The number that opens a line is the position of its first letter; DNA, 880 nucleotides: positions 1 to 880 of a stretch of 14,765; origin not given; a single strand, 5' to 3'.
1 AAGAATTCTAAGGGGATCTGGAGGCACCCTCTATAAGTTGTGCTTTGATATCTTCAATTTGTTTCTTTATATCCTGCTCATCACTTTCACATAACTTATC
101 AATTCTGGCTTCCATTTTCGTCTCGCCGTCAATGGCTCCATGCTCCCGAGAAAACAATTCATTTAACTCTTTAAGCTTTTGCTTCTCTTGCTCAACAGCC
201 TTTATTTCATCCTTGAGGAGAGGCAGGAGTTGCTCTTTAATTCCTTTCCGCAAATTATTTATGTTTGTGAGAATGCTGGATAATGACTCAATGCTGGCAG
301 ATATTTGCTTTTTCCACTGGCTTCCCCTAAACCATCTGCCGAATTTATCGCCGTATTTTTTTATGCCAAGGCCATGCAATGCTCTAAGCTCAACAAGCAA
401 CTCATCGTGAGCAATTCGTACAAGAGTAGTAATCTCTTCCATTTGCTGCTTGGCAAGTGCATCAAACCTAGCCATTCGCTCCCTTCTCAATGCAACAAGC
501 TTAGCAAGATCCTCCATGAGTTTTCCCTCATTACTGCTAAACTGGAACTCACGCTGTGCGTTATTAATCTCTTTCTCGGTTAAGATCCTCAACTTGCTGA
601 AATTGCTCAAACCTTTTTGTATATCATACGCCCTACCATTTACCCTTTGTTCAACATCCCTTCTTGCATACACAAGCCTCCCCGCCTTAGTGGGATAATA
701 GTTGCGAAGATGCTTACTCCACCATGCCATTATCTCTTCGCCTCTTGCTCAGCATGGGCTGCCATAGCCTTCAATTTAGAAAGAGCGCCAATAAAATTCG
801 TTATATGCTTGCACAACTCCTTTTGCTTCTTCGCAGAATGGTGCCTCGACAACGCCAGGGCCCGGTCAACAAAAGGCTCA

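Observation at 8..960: Divergently transcribed pair: Lys-rich small basic protein coupled to a coiled-coil protein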

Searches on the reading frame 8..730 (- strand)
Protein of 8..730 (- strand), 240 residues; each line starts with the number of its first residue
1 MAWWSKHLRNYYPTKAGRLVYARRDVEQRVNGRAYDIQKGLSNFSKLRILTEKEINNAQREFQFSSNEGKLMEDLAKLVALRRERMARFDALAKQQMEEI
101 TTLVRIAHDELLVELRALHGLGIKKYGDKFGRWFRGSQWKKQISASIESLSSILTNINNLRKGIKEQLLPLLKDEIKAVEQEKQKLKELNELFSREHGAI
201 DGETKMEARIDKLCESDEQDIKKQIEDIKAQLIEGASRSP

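Call 3: search_protein_families(library=pfam, proteins=[window:8-730:-], max_evalue=0.1)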
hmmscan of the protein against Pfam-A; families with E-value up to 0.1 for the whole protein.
window:8-730:- (240 aa): 3 families
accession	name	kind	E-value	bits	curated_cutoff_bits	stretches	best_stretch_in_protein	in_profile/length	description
PF13476.12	AAA_23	-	0.004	18.2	27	1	45-232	61-193/201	AAA domain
PF01724.21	DUF29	-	0.019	15.6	22.5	1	81-185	17-116/138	Domain of unknown function DUF29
PF24319.2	DUF7491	-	0.032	14.9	30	1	141-204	10-72/90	Coiled-coil region of unknown function (DUF7491)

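Call 7: find_encoding_contigs(protein=window:8-730:-, flank=10000, max_places=6)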
Protein window:8-730:- (240 aa): 22 contigs read that carry it; 6 places shown.
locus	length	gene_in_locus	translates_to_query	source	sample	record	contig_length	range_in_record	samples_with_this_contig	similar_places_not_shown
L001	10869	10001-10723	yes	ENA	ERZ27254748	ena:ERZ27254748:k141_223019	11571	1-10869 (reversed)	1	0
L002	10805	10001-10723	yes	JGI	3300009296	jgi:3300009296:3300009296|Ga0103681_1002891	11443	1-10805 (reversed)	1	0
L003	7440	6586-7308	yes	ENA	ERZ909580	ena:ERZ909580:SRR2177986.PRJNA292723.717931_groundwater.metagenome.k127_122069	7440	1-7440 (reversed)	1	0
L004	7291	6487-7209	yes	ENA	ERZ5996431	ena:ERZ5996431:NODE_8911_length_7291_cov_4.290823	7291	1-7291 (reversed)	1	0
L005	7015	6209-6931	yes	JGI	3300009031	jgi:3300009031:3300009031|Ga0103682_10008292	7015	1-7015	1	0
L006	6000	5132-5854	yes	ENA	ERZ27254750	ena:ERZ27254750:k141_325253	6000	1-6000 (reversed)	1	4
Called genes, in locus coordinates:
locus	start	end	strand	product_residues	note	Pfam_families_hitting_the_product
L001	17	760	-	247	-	PF00300:His_Phos_1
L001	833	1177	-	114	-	PF01981:PTH2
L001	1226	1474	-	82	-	PF01037:AsnC_trans_reg (weak)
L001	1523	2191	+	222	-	-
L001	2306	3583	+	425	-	PF01145:Band_7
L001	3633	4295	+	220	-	-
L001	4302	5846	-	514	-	-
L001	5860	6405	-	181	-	-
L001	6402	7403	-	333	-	-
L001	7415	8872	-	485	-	-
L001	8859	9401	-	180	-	-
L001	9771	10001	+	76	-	-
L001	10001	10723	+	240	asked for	-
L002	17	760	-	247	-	PF00300:His_Phos_1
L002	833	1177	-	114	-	PF01981:PTH2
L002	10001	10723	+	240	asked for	-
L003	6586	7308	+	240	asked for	-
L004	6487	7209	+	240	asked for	-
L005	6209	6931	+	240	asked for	-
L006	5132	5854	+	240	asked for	-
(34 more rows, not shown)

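Call 10: find_homologous_proteins(query=window:8-730:-, max_evalue=0.001)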
Query window:8-730:- (240 aa): 1 proteins with E <= 0.001 among 778 candidates.
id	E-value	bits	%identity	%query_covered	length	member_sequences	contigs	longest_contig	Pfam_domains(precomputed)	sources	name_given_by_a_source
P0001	9.7e-147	505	99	100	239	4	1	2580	-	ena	-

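Call 13: search_protein_families(library=phrogs, proteins=[window:8-730:-], max_evalue=0.01)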
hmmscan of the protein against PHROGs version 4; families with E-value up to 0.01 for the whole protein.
window:8-730:- (240 aa): 0 families

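Call 14: search_protein_families(library=ncbifam, proteins=[window:8-730:-], max_evalue=0.01)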
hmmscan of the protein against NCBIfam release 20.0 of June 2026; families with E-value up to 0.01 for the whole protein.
window:8-730:- (240 aa): 0 families
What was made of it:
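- On Known anti-phage defence or toxin-antitoxin modules: Pfam and NCBIfam give none (calls 3, 14).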

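Call 15: search_solved_structures(query=window:8-730:-, max_evalue=1)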
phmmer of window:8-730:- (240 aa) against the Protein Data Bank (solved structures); distinct sequences matched with E-value up to 1: 1.
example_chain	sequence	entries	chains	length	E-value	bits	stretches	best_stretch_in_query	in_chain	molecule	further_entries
2z0q_A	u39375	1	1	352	0.087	16.2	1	48-118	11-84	Rho guanine nucleotide exchange factor 3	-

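Call 20: predict_structure(protein=window:8-730:-)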
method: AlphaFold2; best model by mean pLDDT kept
length: 240 residues; sequences in the alignment: 1
mean_pLDDT: 61.2   pTM: 0.41
mean pLDDT of the five models: 61.2, 55.2, 52.0, 51.8, 49.0
residues with pLDDT >= 90: 0; 70-90: 24; 50-70: 178; < 50: 38
segments of 3 or more residues with pLDDT < 50: 1-20, 121-126, 133-135, 234-240
pLDDT, mean of each block of 10 residues (from residue 1): 40 44 59 64 67 68 62 66 66 65 63 56 49 54 63 68 67 68 69 63 62 71 69 45
secondary structure, 60 per line:
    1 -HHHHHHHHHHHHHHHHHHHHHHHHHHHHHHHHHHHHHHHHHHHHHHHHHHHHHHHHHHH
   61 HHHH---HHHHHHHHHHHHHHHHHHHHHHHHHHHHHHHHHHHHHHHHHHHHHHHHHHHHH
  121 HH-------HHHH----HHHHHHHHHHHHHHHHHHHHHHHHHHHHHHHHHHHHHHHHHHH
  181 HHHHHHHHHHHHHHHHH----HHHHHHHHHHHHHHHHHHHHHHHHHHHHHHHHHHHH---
elements in order: H2-64 H68-122 H130-133 H138-197 H202-237
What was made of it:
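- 8..730 (-): p240: a 240-aa soluble all-helical protein with four long helices. It has aromatic/basic patches at residues 1-15 and 119-141 and an acidic stretch at 201-220. An alternative GTG start at window 673 gives NCBI's 221-aa form. AlphaFold helices H2-64, H68-122, H138-197, H202-237 at pLDDT 61 (call 20).
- On PspA/Vipp1/ESCRT-III (for p240): However, the query model has low confidence, pLDDT 61 from a single sequence (call 20).
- Closest known: Long antiparallel four-helix-bundle or coiled-coil domains. Different: The model confidence is low, pLDDT 61 (call 20).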

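Call 21: search_protein_representatives(protein=window:8-730:-)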
Query: 240 residues. Proteins with E-value up to 0.001 (for the whole library): 1; up to 1e-10: 1; up to 1e-30: 1. The best 1 are listed.
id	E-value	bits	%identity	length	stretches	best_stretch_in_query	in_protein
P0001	3.1e-147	504.9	100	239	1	1-240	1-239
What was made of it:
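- Tried and rejected: Full HMMER of p240 against 1.84 billion representatives: self only (call 21).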

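Call 24: find_related_loci(query=window:8-730:-, collection=viral_contigs, flank=10000)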
Query window:8-730:- (240 aa) in viral_contigs; peptide patterns used: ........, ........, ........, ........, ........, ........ (x = any residue, [..] = any of these).
43 stretches matched a pattern, but none encodes a relative of the query by tblastn (E <= 1e-3).

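Call 42: fold_search(model_id=the predicted structure, library=pdb)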
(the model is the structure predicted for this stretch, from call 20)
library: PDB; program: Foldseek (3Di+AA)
matches with E <= 10: 485; with E <= 0.001: 0
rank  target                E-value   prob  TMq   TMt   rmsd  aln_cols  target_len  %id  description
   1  4tql_B                4.6e-02  0.66  0.24  0.24  32.5       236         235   15  Computationally designed three helix bundle (released 2014-10-15)
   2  4tql_A                1.2e-01  0.47  0.27  0.28  24.5       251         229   14  Computationally designed three helix bundle (released 2014-10-15)
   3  6e9y_A                1.5e-01  0.14  0.17  0.18  25.2       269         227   13  DHF38 filament (released 2018-11-21)
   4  6djl_E                1.7e-01  0.60  0.30  0.32  20.5       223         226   15  Crystal structure of the Rab11 GEF SH3BP5 bound to nucleotide free Rab11A (released 2018-09-26)
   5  6djl_B                1.7e-01  0.51  0.26  0.28  20.2       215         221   12  Crystal structure of the Rab11 GEF SH3BP5 bound to nucleotide free Rab11A (released 2018-09-26)
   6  6djl_C                2.0e-01  0.41  0.25  0.26  21.1       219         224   15  Crystal structure of the Rab11 GEF SH3BP5 bound to nucleotide free Rab11A (released 2018-09-26)
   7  6r2g_A                2.4e-01  0.77  0.29  0.42  12.0       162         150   18  Crystal structure of a single-chain protein mimetic of the gp41 NHR trimer in complex with the synthetic CHR peptide C (released 2019-07-10)
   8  7ubt                  2.5e-01  0.77  0.37  0.19  16.8       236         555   13  Stat5a Core in complex with Compound 18 (released 2023-02-15)
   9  7zr2_A                2.5e-01  0.75  0.35  0.37  26.4       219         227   13  Crystal structure of a chimeric protein mimic of SARS-CoV-2 Spike HR1 in complex with HR2 (released 2022-11-09)
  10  9d01                  2.5e-01  0.54  0.33  0.23  28.2       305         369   13  Crystal Structure of a-iTHR-201 (released 2025-12-10)
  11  8d9p                  2.5e-01  0.25  0.20  0.23  13.4       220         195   16  De Novo Photosynthetic Reaction Center Protein Equipped with Heme B and Mn(II) cations (released 2022-09-28)
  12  6m6z_A                2.6e-01  0.60  0.33  0.37   9.4       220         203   14  A de novo designed transmembrane nanopore, TMH4C4 (released 2020-06-24)
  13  9mg8_A                2.6e-01  0.30  0.26  0.20  27.4       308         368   14  Crystal Structure of b-iTHR-110 (released 2025-12-17)
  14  5nnv_D                2.6e-01  0.20  0.22  0.22  53.6       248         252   15  Structure of a Bacillus subtilis Smc coiled coil middle fragment (released 2017-06-21)
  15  6ixg_A                3.2e-01  0.30  0.24  0.26  23.6       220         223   10  Crystal structure of native apo SH3BP5 (P41) (released 2019-03-20)
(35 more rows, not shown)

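Call 44: search_protein_families(library=padloc, proteins=[window:8-730:-], max_evalue=0.01)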
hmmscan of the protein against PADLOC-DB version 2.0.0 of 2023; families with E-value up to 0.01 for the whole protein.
window:8-730:- (240 aa): 1 family
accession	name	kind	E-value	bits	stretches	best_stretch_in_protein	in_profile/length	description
PDLC03859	LmuB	-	0.0075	13.5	0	40-231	270-450/611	-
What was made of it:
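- On SMC/Rad50/LmuB-type coiled-coil ATPases (for p240; weak AAA_23 and LmuB hits): The AAA_23 hit (E = 0.004, 18.2 bits, cutoff 27) and the LmuB hit (E = 0.0075) cover only coiled-coil regions (calls 3, 44).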

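Call 46: search_dna_similar(query=window:8-730:-, collection=phages, mode=protein, max_evalue=0.01)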
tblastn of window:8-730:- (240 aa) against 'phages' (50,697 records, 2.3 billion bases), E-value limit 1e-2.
No match.

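Call 47: search_dna_similar(query=window:8-730:-, collection=plasmids, mode=protein, max_evalue=0.01)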
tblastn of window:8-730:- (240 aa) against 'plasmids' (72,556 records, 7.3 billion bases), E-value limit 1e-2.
No match.
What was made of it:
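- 8..730 (-): No relatives (calls 10, 21, 24, 46, 47).
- Tried and rejected: tblastn of p240 against phages and plasmids: none (calls 46, 47).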

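Call 56: search_protein_families(library=pfam, proteins=[window:8-730:-], max_evalue=10)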
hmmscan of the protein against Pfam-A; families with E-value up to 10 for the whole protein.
window:8-730:- (240 aa): 9 families
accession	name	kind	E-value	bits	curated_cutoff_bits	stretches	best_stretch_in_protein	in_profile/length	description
PF13476.12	AAA_23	-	0.004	18.2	27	1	45-232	61-193/201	AAA domain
PF01724.21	DUF29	-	0.019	15.6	22.5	1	81-185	17-116/138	Domain of unknown function DUF29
PF24319.2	DUF7491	-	0.032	14.9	30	1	141-204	10-72/90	Coiled-coil region of unknown function (DUF7491)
PF22046.2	FabMG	-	0.1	11.8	27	1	138-229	274-360/431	Enoyl-acyl carrier protein reductase FabMG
PF04426.17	Bul1_C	-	1.3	8.9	24.2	1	141-194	129-181/272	Bul1 C terminus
PF20548.3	DUF6762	-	1.6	9.3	27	1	186-230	82-126/132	Family of unknown function (DUF6762)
PF09969.14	DUF2203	-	2.3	9.4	24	1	167-229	10-70/122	Uncharacterized conserved protein (DUF2203)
PF10241.14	KxDL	-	8.2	7.2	27.2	1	178-232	24-78/86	Uncharacterized conserved protein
PF07889.17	DUF1664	-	9.3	6.8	34.6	1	138-189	59-109/124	Protein of unknown function (DUF1664)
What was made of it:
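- On PspA/Vipp1/ESCRT-III (for p240): Absent from the Pfam results at E <= 10 (calls 3, 56).
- Closest known: Small basic archaeal or bacterial DNA-binding proteins. Different: There is no Pfam or NCBIfam hit to any RHH, HTH or histone family (calls 3, 14, 56).
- There is no DNA-binding family signal (calls 3, 14, 56). No HTH, RHH or histone signal appears even at Pfam E <= 10 (call 56).
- Tried and rejected: Pfam, PHROGs, NCBIfam and PADLOC: nothing above noise (calls 3, 13, 14, 44, 56).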
